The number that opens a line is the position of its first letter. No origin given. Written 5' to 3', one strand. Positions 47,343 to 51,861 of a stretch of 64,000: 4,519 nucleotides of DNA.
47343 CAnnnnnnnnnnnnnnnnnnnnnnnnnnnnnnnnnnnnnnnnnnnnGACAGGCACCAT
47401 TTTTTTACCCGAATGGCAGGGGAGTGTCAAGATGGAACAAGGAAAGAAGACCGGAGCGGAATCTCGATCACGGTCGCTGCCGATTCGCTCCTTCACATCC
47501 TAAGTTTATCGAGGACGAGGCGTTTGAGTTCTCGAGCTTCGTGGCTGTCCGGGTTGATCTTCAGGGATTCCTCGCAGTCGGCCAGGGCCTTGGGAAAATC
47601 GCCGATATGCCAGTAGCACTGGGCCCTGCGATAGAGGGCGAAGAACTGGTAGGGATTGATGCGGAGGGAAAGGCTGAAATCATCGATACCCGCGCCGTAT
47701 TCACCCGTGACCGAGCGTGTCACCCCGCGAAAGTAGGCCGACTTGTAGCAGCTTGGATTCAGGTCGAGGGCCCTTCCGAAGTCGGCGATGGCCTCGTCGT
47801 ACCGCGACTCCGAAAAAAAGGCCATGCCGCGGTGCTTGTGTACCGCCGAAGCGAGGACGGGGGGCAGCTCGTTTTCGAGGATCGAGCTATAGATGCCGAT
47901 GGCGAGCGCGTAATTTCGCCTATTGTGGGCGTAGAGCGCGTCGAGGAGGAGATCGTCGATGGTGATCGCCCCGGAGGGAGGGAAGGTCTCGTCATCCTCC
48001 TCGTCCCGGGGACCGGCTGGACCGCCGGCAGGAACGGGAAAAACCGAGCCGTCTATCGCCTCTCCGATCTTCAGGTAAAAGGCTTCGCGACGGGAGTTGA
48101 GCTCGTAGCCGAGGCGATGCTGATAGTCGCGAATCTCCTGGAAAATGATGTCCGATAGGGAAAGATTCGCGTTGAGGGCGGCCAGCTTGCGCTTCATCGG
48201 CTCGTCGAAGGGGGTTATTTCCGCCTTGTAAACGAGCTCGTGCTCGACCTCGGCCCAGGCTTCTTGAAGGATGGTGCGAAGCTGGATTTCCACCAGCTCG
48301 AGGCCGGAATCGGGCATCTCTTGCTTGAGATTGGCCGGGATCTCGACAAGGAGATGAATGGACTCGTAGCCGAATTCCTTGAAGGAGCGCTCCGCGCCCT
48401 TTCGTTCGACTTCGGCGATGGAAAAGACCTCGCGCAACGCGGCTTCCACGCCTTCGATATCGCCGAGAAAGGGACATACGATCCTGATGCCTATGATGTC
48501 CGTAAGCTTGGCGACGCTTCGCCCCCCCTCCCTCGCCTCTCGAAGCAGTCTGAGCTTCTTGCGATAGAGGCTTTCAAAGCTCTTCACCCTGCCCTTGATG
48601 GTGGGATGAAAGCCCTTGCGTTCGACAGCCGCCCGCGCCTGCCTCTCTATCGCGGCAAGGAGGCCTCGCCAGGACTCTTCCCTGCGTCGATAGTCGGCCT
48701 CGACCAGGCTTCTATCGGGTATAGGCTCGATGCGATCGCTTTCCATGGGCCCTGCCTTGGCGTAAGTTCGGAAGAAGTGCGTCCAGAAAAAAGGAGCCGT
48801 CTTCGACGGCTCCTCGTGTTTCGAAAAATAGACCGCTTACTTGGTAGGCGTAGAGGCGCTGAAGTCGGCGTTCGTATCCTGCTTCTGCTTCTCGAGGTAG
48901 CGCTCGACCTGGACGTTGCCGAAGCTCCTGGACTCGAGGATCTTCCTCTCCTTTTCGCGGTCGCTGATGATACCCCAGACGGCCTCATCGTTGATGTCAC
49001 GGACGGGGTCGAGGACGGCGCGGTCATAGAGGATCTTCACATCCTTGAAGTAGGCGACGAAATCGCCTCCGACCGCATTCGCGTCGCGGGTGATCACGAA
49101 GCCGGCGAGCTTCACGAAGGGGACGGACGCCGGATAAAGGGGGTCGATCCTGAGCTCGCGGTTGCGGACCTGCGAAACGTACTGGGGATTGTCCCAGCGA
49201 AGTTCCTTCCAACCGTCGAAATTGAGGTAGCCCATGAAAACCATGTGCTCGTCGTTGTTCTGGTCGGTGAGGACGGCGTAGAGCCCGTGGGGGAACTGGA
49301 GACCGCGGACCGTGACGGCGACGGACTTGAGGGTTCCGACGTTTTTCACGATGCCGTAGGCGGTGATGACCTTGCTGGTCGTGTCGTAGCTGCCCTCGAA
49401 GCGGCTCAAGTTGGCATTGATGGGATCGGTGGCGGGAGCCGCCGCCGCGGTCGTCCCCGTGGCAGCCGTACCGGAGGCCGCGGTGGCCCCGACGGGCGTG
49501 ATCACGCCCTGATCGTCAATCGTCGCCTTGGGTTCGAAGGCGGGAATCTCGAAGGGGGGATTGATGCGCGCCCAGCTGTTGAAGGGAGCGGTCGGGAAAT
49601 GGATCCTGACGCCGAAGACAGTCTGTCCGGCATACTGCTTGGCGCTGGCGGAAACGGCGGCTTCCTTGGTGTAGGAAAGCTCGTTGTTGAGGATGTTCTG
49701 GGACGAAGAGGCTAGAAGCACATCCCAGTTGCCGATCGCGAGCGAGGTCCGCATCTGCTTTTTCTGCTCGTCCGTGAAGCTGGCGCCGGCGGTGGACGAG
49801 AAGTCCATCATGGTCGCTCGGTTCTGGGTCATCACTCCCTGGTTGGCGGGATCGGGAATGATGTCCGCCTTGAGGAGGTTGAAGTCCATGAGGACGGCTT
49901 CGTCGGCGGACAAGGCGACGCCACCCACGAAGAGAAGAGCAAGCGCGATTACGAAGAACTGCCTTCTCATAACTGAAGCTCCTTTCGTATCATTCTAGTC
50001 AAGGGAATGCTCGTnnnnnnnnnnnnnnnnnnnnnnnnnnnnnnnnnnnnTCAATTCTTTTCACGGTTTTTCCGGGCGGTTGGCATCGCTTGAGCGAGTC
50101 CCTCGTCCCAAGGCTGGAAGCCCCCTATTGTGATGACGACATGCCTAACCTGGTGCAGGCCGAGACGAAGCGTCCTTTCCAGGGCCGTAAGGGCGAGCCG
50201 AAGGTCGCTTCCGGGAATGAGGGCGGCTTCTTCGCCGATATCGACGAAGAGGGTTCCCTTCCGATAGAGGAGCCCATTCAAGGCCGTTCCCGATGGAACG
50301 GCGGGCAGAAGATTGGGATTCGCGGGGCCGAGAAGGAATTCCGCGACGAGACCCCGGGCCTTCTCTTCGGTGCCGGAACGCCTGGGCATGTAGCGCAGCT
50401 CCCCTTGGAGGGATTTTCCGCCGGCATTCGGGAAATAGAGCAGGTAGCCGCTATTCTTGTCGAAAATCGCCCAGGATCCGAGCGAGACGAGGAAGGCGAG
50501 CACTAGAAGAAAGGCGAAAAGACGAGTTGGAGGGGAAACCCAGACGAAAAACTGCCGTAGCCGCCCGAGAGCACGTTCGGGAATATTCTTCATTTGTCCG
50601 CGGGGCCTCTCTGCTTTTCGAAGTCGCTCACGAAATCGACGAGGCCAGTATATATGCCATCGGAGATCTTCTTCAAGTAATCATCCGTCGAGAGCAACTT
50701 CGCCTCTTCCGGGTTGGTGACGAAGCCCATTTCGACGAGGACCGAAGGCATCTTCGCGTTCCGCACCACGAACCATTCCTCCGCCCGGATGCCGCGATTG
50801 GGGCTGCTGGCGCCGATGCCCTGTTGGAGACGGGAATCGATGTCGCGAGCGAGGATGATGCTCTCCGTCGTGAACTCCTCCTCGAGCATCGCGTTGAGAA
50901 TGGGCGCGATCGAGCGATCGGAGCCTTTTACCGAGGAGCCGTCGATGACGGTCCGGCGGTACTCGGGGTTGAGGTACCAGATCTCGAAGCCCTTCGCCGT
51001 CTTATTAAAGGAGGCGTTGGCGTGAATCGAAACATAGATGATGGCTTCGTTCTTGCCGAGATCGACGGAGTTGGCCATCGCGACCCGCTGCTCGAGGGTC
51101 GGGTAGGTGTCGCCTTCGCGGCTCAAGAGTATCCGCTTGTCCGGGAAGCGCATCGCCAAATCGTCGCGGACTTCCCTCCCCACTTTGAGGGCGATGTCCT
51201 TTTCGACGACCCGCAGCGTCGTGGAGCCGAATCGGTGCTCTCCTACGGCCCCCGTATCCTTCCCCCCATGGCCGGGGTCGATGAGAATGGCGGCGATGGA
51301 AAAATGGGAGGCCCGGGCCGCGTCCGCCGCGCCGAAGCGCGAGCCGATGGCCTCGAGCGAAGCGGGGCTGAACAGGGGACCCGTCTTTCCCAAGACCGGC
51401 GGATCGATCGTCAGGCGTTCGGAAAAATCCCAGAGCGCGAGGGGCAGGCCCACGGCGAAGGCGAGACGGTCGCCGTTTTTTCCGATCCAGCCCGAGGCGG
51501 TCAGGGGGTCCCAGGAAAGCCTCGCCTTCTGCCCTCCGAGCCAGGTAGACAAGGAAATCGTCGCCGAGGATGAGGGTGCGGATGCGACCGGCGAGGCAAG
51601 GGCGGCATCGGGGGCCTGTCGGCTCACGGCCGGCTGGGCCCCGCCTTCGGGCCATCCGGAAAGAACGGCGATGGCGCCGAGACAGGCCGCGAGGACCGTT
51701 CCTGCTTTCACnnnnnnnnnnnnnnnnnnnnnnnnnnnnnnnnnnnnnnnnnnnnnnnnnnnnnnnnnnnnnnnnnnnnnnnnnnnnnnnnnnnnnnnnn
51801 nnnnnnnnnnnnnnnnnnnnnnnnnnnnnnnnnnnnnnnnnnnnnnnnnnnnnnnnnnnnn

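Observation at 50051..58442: Seven-gene translationally coupled operon (spiro-SPASM to GerMN) next to flaA with no recognisable complete pathway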

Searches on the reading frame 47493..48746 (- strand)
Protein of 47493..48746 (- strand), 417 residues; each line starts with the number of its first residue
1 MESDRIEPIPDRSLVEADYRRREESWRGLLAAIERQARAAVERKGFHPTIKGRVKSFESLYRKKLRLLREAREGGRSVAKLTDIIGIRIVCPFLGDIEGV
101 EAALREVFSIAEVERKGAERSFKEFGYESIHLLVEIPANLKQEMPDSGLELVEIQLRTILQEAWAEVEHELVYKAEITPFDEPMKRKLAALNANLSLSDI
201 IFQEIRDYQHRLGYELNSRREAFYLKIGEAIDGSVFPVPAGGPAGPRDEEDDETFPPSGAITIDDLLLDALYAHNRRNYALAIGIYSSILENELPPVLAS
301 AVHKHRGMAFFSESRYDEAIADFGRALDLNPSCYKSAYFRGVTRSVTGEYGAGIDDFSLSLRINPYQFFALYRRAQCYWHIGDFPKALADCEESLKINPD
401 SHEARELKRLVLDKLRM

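Call 20: search_protein_families(library=pfam, proteins=[window:47493-48746:-], max_evalue=0.001)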
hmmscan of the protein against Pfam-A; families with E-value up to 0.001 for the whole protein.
window:47493-48746:- (417 aa): 12 families
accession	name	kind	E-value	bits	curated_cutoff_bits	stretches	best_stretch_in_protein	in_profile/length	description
PF00515.34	TPR_1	-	5e-21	74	27.8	2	370-400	3-33/34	Tetratricopeptide repeat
PF04607.23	RelA_SpoT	-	2.4e-20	73.3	27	1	52-176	1-111/113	Region found in RelA / SpoT proteins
PF07719.23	TPR_2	-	2.9e-16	58.6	27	2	369-400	2-33/34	Tetratricopeptide repeat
PF13432.12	TPR_16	-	6.1e-11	43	32.7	1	307-366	4-63/65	Tetratricopeptide repeat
PF13181.12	TPR_8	-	5e-09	36.1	25.7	0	370-400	3-33/34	Tetratricopeptide repeat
PF13371.12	TPR_9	-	5.3e-07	30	35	0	358-410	19-71/73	Tetratricopeptide repeat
PF13428.12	TPR_14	-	1.8e-06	28.5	23.5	0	370-407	3-40/44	Tetratricopeptide repeat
PF13414.12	TPR_11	-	4.9e-06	26.6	26.8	0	307-332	1-26/42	TPR repeat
PF13424.12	TPR_12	-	9.2e-06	26.2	30.1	0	370-397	5-32/77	Tetratricopeptide repeat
PF13174.12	TPR_6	-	3.9e-05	24.4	26.3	0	370-401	2-33/33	Tetratricopeptide repeat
PF14559.12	TPR_19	-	0.00015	22.5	25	0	362-408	19-65/68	Tetratricopeptide repeat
PF25575.1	TPR_BSK1_C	-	0.00028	21.2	42.2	0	273-339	52-116/118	Serine/threonine-protein kinase BSK1-like, TPR repeats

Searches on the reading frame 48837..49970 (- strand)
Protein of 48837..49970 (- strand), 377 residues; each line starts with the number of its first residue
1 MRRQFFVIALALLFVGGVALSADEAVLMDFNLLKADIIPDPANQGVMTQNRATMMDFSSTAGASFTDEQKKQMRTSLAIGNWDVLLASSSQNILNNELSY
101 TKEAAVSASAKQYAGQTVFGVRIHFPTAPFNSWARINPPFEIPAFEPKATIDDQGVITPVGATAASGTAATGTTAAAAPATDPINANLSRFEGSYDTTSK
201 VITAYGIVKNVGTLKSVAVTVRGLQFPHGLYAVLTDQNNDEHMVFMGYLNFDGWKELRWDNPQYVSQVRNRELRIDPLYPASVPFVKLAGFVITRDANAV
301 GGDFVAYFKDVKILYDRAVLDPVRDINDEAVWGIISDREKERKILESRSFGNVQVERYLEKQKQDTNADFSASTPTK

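Call 4: search_protein_families(library=pfam, proteins=[window:48837-49970:-], max_evalue=0.01)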
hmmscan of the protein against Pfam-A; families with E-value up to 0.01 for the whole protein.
window:48837-49970:- (377 aa): 1 family
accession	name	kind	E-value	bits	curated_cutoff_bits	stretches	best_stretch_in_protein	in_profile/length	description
PF04620.18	FlaA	-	1e-72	245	25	1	47-321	2-227/230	Flagellar filament outer layer protein Flaa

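Call 5: search_protein_families(library=ncbifam, proteins=[window:48837-49970:-], max_evalue=0.01)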
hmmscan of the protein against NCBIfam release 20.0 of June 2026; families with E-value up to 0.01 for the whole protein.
window:48837-49970:- (377 aa): 3 families
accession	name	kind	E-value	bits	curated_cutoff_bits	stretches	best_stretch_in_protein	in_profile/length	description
NF047846.1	FlagFilOutFlaA2Lepto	equivalog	7e-10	38.7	440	1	212-318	120-218/231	flagellar filament outer layer protein FlaA2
NF047845.1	FlagFilOutFlaA1Lepto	equivalog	3.9e-05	23.2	500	1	199-316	160-268/306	flagellar filament outer layer protein FlaA1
NF003385.0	PRK04527.1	equivalog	0.0084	14.8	603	0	289-352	110-169/401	argininosuccinate synthase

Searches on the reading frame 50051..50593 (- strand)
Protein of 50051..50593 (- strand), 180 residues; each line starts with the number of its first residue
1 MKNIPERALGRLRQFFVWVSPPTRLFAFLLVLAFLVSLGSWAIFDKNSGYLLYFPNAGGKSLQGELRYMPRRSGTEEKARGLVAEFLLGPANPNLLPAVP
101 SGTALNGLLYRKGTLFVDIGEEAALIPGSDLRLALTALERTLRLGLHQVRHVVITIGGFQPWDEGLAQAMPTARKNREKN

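Call 4: search_protein_families(library=pfam, proteins=[window:50051-50593:-], max_evalue=0.01)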
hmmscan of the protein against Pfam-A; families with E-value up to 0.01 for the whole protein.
window:50051-50593:- (180 aa): 1 family
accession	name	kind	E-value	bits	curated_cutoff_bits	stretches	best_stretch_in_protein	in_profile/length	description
PF10646.14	Germane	-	1.2e-10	42.5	23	1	52-158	2-113/117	Sporulation and spore germination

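Call 5: search_protein_families(library=ncbifam, proteins=[window:50051-50593:-], max_evalue=0.01)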
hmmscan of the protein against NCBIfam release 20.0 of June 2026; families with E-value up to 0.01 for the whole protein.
window:50051-50593:- (180 aa): 0 families

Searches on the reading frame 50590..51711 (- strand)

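Call 4: search_protein_families(library=pfam, proteins=[window:50590-51711:-], max_evalue=0.01)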
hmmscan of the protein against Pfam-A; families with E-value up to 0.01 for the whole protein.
window:50590-51711:- (373 aa): 1 family
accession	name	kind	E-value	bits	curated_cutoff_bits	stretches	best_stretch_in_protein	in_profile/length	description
PF01520.23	Amidase_3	-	3.8e-45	154.5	27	1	142-357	1-172/174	N-acetylmuramoyl-L-alanine amidase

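Call 5: search_protein_families(library=ncbifam, proteins=[window:50590-51711:-], max_evalue=0.01)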
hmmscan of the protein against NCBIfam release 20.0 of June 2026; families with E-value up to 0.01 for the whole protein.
window:50590-51711:- (373 aa): 6 families
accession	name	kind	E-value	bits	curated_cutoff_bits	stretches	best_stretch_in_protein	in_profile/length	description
TIGR02883.1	spore_cwlD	equivalog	3.4e-29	102.3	221.55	2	284-360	114-189/189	N-acetylmuramoyl-L-alanine amidase CwlD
NF007652.1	PRK10319.1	equivalog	3.4e-26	92.2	400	1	141-369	59-286/291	N-acetylmuramoyl-L-alanine amidase AmiA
NF007751.0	PRK10431.1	equivalog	9.4e-23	80.5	532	2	132-248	182-287/445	N-acetylmuramoyl-L-alanine amidase AmiB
NF038267.1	amidase_AmiC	exception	1.6e-21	76.4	700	1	135-358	182-403/407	N-acetylmuramoyl-L-alanine amidase AmiC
NF038140.1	amidase_Rv3717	exception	3.2e-12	46.4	335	1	163-362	60-232/233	Rv3717 family N-acetylmuramoyl-L-alanine amidase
NF050040.1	horm_taper_TftA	equivalog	7.5e-05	21.6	500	1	315-364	140-187/450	hormogonium tapered terminus morphoprotein TftA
